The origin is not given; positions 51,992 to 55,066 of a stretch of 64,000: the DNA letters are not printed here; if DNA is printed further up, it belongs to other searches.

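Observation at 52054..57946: Tandem pair of leaderless, partner-less NarG/EbdA-type molybdoenzyme catalytic subunits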

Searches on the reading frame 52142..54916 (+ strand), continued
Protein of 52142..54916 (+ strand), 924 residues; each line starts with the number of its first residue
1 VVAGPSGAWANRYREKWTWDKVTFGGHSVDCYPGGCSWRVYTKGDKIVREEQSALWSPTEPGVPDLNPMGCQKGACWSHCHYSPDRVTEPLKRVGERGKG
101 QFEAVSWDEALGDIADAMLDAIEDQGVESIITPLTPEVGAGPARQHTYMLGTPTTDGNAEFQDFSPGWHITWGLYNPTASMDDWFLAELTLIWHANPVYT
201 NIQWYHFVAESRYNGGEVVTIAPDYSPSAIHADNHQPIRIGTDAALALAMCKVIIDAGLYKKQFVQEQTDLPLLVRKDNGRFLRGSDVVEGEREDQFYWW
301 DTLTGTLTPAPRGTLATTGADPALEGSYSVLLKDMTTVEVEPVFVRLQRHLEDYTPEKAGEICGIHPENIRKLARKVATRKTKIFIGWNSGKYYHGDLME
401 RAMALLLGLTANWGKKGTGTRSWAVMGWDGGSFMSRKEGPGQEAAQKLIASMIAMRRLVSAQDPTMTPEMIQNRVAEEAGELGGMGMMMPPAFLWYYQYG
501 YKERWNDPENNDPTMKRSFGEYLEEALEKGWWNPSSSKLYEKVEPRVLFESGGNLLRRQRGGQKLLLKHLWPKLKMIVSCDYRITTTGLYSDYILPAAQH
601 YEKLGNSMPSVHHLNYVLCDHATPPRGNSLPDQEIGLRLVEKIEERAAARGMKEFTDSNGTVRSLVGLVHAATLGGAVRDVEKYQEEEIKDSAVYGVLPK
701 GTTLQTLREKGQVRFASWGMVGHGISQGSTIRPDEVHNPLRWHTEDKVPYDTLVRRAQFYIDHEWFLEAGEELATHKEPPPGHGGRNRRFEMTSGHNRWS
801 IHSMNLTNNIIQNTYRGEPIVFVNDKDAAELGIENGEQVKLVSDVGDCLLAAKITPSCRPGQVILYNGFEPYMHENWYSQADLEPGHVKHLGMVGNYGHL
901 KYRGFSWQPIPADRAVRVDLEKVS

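Call 81: fold_search(model_id=the predicted structure, library=pdb)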
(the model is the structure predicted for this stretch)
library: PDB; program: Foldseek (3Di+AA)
matches with E <= 10: 545; with E <= 0.001: 122
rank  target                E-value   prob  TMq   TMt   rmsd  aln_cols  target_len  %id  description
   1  2ivf_A                4.2e-62  1.00  0.56  0.57  11.6       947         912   38  Ethylbenzene dehydrogenase from Aromatoleum aromaticum (released 2006-09-14)
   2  4ydd_C                1.4e-48  1.00  0.49  0.50  12.3       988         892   30  Crystal structure of the perchlorate reductase PcrAB from Azospira suillum PS (released 2016-03-09)
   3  5ch7_C                3.3e-48  1.00  0.49  0.51  12.2       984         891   29  Crystal structure of the perchlorate reductase PcrAB - Phe164 gate switch intermediate - from Azospira suillum PS (released 2016-03-09)
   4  4ydd_A                6.3e-48  1.00  0.49  0.50  12.3       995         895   29  Crystal structure of the perchlorate reductase PcrAB from Azospira suillum PS (released 2016-03-09)
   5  5ch7_A                9.1e-48  1.00  0.50  0.51  12.2       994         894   29  Crystal structure of the perchlorate reductase PcrAB - Phe164 gate switch intermediate - from Azospira suillum PS (released 2016-03-09)
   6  5e7o_A                1.3e-47  1.00  0.50  0.51  12.3       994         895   30  Crystal structure of the perchlorate reductase PcrAB mutant W461E of PcrA from Azospira suillum PS (released 2016-03-09)
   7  1siw_A                9.7e-27  1.00  0.41  0.33  14.7      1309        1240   17  Crystal structure of the apomolybdo-NarGHI (released 2004-06-08)
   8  3ir5_A                1.1e-26  1.00  0.44  0.35  13.6      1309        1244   17  Crystal structure of NarGHI mutant NarG-H49C (released 2010-01-05)
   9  1r27_A                1.3e-26  1.00  0.45  0.36  13.7      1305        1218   17  Crystal Structure of NarGH complex (released 2004-02-17)
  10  3egw_A                4.2e-26  1.00  0.45  0.36  13.5      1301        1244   18  The crystal structure of the NarGHI mutant NarH - C16A (released 2010-03-02)
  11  1q16_A                5.0e-26  1.00  0.39  0.31  14.8      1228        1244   17  Crystal structure of Nitrate Reductase A, NarGHI, from Escherichia coli (released 2003-10-07)
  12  3ir7_A                7.2e-26  1.00  0.42  0.33  13.8      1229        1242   18  Crystal structure of NarGHI mutant NarG-R94S (released 2010-01-05)
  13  7b04_K                6.9e-25  1.00  0.39  0.35  14.1      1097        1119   18  Structure of Nitrite oxidoreductase (Nxr) from the anammox bacterium Kuenenia stuttgartiensis. (released 2021-07-14)
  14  3ir6_A                9.5e-25  1.00  0.43  0.34  14.1      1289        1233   18  Crystal structure of NarGHI mutant NarG-H49S (released 2010-01-05)
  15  7b04_B                1.1e-24  1.00  0.40  0.35  13.6      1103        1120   18  Structure of Nitrite oxidoreductase (Nxr) from the anammox bacterium Kuenenia stuttgartiensis. (released 2021-07-14)
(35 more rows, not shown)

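Call 83: find_encoding_contigs(protein=P0135, flank=8000, max_places=2)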
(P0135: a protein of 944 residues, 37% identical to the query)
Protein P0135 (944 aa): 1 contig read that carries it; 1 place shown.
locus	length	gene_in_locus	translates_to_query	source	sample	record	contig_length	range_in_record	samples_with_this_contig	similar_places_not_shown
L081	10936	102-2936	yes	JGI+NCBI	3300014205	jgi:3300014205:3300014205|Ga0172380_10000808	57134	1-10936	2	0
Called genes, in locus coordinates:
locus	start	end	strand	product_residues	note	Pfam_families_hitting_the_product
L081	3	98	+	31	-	?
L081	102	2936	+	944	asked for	PF00384:Molybdopterin, PF01568:Molydop_binding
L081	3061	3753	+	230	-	PF00440:TetR_N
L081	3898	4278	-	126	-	PF00034:Cytochrom_C (faint)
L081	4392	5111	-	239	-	PF00072:Response_reg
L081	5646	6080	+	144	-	PF21332:AmiR_N (weak), PF00072:Response_reg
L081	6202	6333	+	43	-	-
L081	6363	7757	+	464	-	PF09699:Paired_CXXCH_1 (faint), PF13435:Cytochrome_C554 (faint), PF14522:Cytochrome_C7 (faint), PF14537:Cytochrom_c3_2 (faint), PF22113:Mtrc-MtrF_II-IV_dom (faint), PF22678:Cytochrom_c_NrfB-like (faint)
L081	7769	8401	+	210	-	PF01292:Ni_hydr_CYTB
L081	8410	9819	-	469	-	PF00072:Response_reg, PF00004:AAA (faint), PF00158:Sigma54_activat, PF14532:Sigma54_activ_2, PF20030:bpMoxR (faint), PF07728:AAA_5, PF25601:AAA_lid_14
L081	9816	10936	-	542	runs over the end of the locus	PF00672:HAMP, PF00512:HisKA, PF02518:HATPase_c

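Call 84: find_encoding_contigs(protein=P0121, flank=8000, max_places=3)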
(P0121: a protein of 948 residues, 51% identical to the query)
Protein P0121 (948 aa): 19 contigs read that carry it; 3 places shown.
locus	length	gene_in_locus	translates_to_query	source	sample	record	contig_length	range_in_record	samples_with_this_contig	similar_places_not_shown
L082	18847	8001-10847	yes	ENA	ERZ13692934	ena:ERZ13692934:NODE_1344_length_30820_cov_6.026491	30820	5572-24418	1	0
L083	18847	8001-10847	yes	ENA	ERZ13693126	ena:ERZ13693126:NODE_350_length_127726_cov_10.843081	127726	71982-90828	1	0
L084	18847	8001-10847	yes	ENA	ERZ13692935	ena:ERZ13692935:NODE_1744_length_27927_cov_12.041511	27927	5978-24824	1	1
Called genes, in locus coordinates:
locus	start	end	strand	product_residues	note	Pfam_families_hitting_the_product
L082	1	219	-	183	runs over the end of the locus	-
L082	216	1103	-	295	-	-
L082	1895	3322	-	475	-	PF05977:MFS_3, PF07690:MFS_1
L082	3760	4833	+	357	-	PF00296:Bac_luciferase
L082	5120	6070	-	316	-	-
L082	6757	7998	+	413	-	PF12797:Fer4_2 (faint), PF12837:Fer4_6 (faint), PF13237:Fer4_10 (faint), PF12838:Fer4_7 (weak), PF13247:Fer4_11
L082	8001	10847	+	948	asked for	PF00384:Molybdopterin, PF01568:Molydop_binding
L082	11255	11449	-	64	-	-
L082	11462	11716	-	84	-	PF09851:SHOCT (weak)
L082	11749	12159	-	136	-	-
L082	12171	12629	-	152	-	PF13473:Cupredoxin_1 (weak), PF00127:Copper-bind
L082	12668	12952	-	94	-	PF02583:Trns_repr_metal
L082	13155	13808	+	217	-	PF01209:Ubie_methyltran, PF13489:Methyltransf_23, PF08241:Methyltransf_11, PF08242:Methyltransf_12, PF13649:Methyltransf_25, PF13847:Methyltransf_31, PF20922:Anamorsin_N (faint)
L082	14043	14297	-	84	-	-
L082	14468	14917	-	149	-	PF13473:Cupredoxin_1, PF07731:Cu-oxidase_2 (weak), PF07732:Cu-oxidase_3 (faint), PF00127:Copper-bind, PF06525:SoxE (faint)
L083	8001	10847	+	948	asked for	PF00384:Molybdopterin, PF01568:Molydop_binding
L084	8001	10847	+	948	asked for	PF00384:Molybdopterin, PF01568:Molydop_binding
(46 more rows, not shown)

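Call 85: find_homologous_proteins(query=L005:9241-9696:+, max_evalue=0.001)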
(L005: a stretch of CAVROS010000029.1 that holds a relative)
Query L005:9241-9696:+ (151 aa): 224 proteins with E <= 0.001 among 1487 candidates; the best 120 are listed.
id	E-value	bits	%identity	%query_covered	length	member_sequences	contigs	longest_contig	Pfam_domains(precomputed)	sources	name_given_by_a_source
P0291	6.2e-80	284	91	97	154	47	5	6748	-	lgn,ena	-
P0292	1.2e-78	280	87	100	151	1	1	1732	-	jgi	jgi:hypothetical protein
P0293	1.6e-78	280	87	100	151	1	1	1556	-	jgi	jgi:hypothetical protein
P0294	2.4e-78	279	88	100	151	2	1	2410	-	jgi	-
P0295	6.7e-78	278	89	100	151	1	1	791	-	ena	-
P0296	3.5e-77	275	89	96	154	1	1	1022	-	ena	-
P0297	6.1e-77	274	86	100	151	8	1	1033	-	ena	-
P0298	8.2e-77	274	86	99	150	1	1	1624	-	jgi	jgi:hypothetical protein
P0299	9.2e-77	274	83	100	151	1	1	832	-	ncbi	-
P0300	9.7e-77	274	86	99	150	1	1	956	-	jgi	jgi:hypothetical protein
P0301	1.5e-76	273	84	100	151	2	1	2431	-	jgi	jgi:hypothetical protein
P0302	2.0e-76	273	84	100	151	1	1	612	-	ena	-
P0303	4.7e-76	272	84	100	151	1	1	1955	-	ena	-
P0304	8.0e-76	271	84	100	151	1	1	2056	-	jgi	jgi:hypothetical protein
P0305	1.0e-75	270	84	100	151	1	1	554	-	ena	-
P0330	1.6e-55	205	67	96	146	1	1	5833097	-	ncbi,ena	-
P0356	3.1e-50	188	63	96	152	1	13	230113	-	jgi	jgi:hypothetical protein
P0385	3.4e-47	178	63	87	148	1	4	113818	-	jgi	jgi:hypothetical protein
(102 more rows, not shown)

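Call 86: find_encoding_contigs(protein=P0330, flank=9000, max_places=2)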
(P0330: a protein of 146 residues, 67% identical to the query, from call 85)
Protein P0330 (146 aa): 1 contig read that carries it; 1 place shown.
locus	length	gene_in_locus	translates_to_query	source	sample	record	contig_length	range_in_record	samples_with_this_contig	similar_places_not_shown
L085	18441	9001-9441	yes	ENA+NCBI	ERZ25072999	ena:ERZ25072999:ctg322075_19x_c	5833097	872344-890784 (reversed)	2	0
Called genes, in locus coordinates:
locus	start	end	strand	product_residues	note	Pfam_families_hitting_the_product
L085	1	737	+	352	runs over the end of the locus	-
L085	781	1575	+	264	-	PF00106:adh_short, PF08659:KR (weak), PF13561:adh_short_C2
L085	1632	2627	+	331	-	PF05721:PhyH (weak)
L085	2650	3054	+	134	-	PF10604:Polyketide_cyc2, PF08327:AHSA1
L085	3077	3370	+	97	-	PF12840:HTH_20, PF01022:HTH_5, PF12802:MarR_2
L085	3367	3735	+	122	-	PF18899:DUF5655 (faint), PF08818:DUF1801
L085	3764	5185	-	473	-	PF04389:Peptidase_M28 (weak), PF01546:Peptidase_M20, PF07687:M20_dimer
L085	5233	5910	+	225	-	PF03602:Cons_hypoth95, PF01170:UPF0020 (weak), PF05175:MTS, PF06325:PrmA, PF13847:Methyltransf_31, PF08241:Methyltransf_11, PF08242:Methyltransf_12, PF13649:Methyltransf_25, +1 more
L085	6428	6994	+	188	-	PF04248:NTP_transf_9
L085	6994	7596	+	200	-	PF01323:DSBA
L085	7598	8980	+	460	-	PF02667:SCFA_trans, PF03606:DcuC, PF03806:ABG_transport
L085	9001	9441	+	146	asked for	-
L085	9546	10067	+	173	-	PF24777:DUF7700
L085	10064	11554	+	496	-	PF04909:Amidohydro_2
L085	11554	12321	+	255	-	PF00106:adh_short, PF13561:adh_short_C2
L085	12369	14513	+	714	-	PF01804:Penicil_amidase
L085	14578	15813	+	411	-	PF00563:EAL, PF08668:HDOD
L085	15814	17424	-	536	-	PF05681:Fumerase, PF05683:Fumerase_C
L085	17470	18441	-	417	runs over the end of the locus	-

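Call 87: find_encoding_contigs(protein=P0356, flank=9000, max_places=2)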
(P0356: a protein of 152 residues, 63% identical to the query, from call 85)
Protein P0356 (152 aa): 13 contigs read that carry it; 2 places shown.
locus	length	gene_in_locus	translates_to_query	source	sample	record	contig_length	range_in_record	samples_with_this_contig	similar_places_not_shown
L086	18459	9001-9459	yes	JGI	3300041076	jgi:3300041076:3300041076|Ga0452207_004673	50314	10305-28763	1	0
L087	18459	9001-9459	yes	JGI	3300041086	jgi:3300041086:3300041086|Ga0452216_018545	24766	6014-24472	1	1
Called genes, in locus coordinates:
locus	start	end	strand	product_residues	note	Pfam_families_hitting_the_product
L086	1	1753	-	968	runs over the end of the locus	PF00384:Molybdopterin, PF01568:Molydop_binding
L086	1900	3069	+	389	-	PF05940:NnrS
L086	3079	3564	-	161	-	PF01814:Hemerythrin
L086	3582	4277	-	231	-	PF02613:Nitrate_red_del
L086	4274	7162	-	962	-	PF00384:Molybdopterin, PF01568:Molydop_binding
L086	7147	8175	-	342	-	PF12797:Fer4_2 (faint), PF12837:Fer4_6 (faint), PF13237:Fer4_10 (weak), PF13247:Fer4_11, PF12838:Fer4_7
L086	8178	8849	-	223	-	PF09459:EB_dh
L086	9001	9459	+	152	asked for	-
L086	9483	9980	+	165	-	PF01292:Ni_hydr_CYTB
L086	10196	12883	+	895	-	PF00384:Molybdopterin, PF01568:Molydop_binding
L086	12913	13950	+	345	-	PF12838:Fer4_7 (faint), PF13187:Fer4_9 (faint), PF12797:Fer4_2 (faint), PF12837:Fer4_6 (faint), PF13247:Fer4_11, PF13237:Fer4_10 (weak)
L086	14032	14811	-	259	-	PF03372:Exo_endo_phos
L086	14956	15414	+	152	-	PF00903:Glyoxalase, PF13468:Glyoxalase_3 (weak), PF22677:Ble-like_N (faint), PF13669:Glyoxalase_4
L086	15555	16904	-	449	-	PF00390:malic, PF03949:Malic_M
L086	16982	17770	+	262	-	PF09250:Prim-Pol, PF08708:PriCT_1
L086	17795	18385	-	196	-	-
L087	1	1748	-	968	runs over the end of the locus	PF00384:Molybdopterin, PF01568:Molydop_binding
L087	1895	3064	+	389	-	PF05940:NnrS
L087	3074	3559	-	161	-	PF01814:Hemerythrin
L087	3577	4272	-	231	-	PF02613:Nitrate_red_del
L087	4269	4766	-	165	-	PF01568:Molydop_binding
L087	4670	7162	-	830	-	PF00384:Molybdopterin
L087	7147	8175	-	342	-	PF12797:Fer4_2 (faint), PF12837:Fer4_6 (faint), PF13237:Fer4_10 (weak), PF13247:Fer4_11, PF12838:Fer4_7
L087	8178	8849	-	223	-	PF09459:EB_dh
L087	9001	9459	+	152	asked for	-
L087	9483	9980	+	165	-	PF01292:Ni_hydr_CYTB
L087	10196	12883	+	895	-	PF00384:Molybdopterin, PF01568:Molydop_binding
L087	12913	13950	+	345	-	PF12838:Fer4_7 (faint), PF13187:Fer4_9 (faint), PF12797:Fer4_2 (faint), PF12837:Fer4_6 (faint), PF13247:Fer4_11, PF13237:Fer4_10 (weak)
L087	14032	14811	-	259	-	PF03372:Exo_endo_phos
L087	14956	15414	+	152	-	PF00903:Glyoxalase, PF13468:Glyoxalase_3 (weak), PF22677:Ble-like_N (faint), PF13669:Glyoxalase_4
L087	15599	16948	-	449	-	PF00390:malic, PF03949:Malic_M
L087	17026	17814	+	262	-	PF09250:Prim-Pol, PF08708:PriCT_1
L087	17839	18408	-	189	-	-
